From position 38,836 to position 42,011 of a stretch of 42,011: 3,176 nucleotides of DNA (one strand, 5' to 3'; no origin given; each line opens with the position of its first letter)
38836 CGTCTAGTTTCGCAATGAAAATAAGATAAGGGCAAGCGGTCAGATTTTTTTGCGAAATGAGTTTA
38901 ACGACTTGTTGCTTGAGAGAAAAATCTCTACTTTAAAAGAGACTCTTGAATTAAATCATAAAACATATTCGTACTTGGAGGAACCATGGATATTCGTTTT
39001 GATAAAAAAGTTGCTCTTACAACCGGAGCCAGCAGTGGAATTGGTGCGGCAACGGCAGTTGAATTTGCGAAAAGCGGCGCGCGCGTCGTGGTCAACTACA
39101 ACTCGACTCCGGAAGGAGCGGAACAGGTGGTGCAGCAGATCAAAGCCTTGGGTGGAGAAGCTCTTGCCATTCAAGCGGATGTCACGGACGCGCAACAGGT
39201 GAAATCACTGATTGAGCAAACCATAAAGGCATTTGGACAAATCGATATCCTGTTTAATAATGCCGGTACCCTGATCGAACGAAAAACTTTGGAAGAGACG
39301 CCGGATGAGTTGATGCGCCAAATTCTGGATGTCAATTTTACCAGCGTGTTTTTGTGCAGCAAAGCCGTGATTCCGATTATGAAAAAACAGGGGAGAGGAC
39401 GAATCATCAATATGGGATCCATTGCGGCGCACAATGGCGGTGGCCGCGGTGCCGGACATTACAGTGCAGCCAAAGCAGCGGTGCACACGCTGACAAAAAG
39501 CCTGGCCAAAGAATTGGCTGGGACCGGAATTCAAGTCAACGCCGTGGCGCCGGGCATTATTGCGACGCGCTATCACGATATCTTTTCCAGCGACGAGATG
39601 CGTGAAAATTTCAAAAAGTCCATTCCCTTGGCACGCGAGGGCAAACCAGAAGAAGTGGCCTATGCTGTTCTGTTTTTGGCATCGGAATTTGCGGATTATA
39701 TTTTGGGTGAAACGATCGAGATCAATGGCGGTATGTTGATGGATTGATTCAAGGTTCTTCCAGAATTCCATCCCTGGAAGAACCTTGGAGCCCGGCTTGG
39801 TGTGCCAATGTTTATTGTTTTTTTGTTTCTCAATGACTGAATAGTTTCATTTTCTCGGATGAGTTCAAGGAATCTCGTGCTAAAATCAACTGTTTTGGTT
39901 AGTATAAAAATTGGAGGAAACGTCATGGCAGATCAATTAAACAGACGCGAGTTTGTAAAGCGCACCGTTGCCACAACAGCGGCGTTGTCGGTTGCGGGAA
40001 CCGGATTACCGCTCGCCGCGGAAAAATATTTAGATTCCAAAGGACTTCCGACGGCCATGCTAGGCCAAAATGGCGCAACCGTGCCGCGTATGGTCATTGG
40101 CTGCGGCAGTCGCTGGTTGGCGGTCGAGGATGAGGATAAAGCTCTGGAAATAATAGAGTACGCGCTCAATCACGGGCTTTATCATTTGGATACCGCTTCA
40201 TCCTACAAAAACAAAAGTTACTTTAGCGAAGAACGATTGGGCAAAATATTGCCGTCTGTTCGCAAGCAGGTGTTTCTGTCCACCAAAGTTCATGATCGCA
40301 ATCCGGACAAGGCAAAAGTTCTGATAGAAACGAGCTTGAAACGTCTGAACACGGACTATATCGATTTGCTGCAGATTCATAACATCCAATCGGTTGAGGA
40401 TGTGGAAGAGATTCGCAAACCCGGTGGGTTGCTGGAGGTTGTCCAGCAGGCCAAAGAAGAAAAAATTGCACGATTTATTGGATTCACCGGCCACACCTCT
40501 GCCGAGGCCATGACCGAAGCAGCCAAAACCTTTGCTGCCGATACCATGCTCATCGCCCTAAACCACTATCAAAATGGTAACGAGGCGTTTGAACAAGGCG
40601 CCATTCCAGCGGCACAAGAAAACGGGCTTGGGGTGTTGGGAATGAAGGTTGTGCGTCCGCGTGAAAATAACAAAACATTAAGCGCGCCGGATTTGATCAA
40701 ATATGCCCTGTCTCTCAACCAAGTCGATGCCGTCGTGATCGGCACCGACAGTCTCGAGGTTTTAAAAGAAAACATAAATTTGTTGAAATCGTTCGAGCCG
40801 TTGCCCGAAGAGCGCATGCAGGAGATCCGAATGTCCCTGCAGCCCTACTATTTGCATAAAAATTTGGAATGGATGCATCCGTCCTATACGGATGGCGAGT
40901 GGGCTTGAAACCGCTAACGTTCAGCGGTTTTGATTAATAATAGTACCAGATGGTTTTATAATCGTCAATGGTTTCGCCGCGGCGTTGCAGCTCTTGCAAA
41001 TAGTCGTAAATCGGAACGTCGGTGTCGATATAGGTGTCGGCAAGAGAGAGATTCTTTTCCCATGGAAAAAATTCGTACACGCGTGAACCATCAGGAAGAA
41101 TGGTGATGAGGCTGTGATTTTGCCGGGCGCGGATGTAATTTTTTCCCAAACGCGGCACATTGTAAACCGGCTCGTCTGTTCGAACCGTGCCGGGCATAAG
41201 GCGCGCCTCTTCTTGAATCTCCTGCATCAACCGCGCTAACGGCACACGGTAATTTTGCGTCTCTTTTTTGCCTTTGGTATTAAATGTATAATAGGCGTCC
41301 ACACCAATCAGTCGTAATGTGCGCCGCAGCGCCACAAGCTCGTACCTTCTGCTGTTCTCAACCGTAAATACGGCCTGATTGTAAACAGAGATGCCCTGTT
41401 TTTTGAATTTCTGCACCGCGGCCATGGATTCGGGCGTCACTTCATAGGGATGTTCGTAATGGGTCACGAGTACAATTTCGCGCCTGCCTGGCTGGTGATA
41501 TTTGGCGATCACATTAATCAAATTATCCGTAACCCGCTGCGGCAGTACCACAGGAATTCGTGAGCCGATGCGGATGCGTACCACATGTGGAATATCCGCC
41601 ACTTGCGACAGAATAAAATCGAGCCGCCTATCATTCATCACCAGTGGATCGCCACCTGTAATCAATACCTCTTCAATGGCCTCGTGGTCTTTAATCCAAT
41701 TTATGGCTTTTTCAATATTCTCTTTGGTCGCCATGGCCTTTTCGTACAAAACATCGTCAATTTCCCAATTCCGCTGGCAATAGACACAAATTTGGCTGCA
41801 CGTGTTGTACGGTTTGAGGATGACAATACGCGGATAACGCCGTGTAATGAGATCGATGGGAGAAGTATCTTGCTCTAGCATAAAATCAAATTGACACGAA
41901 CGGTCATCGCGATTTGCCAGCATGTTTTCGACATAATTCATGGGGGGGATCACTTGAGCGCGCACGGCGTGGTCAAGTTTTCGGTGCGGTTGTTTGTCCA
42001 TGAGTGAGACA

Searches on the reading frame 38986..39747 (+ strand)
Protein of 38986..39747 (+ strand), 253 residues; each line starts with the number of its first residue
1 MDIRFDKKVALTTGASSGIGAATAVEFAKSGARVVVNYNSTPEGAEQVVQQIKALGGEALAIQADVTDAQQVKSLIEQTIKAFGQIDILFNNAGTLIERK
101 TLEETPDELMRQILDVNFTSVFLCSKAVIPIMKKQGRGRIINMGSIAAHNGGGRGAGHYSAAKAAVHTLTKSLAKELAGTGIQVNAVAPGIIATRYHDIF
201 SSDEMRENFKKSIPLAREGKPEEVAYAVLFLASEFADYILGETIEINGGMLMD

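Call 51: search_protein_families(library=pfam, proteins=[window:38986-39747:+], max_evalue=0.01)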
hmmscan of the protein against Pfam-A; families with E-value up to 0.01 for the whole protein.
window:38986-39747:+ (253 aa): 6 families
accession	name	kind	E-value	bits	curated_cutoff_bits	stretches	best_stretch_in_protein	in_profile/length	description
PF13561.12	adh_short_C2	-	9.7e-68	228.7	27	1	14-250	1-235/236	Enoyl-(Acyl carrier protein) reductase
PF00106.31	adh_short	-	9e-61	205.2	26.6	1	8-197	1-187/195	short chain dehydrogenase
PF08659.16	KR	-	2.5e-13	50.8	22.6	1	11-187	4-178/180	KR domain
PF23441.1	SDR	-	8.1e-06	25.8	27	1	67-205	75-207/258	SDR-like rossmann domain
PF01370.27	Epimerase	-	0.00043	20.2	20.9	1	11-176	2-159/240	NAD dependent epimerase/dehydratase family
PF13460.12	NAD_binding_10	-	0.0028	18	27.2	1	14-167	1-128/184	NAD(P)H-binding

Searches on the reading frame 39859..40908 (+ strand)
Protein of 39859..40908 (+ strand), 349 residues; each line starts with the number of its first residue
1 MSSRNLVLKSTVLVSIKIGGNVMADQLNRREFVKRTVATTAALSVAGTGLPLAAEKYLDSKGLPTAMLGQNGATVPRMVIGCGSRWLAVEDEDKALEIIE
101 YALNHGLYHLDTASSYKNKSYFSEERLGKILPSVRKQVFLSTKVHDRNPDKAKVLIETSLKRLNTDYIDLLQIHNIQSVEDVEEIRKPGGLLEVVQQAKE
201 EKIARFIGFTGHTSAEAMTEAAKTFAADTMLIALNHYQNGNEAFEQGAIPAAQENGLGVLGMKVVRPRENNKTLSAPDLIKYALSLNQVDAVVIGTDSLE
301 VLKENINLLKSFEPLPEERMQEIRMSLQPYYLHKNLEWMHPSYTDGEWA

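Call 51: search_protein_families(library=pfam, proteins=[window:39859-40908:+], max_evalue=0.01)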
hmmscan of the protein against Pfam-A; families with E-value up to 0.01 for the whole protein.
window:39859-40908:+ (349 aa): 1 family
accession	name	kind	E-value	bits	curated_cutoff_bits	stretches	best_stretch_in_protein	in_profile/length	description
PF00248.27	Aldo_ket_red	-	1.8e-26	93.4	24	1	90-265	16-192/291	Aldo/keto reductase family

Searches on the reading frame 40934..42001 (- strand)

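Call 51: search_protein_families(library=pfam, proteins=[window:40934-42001:-], max_evalue=0.01)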
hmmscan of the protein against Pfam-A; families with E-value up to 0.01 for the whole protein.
window:40934-42001:- (355 aa): 3 families
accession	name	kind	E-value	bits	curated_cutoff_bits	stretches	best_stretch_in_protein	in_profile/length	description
PF04055.27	Radical_SAM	-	3.1e-08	34.4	29.5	1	63-163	2-95/166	Radical SAM superfamily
PF13353.11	Fer4_12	-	0.0007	20.3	22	1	66-129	13-73/137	4Fe-4S single cluster domain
PF00972.25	Flavi_NS5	-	0.0034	16.5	25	0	50-140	342-438/451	Flavivirus RNA-directed RNA polymerase, fingers and palm domains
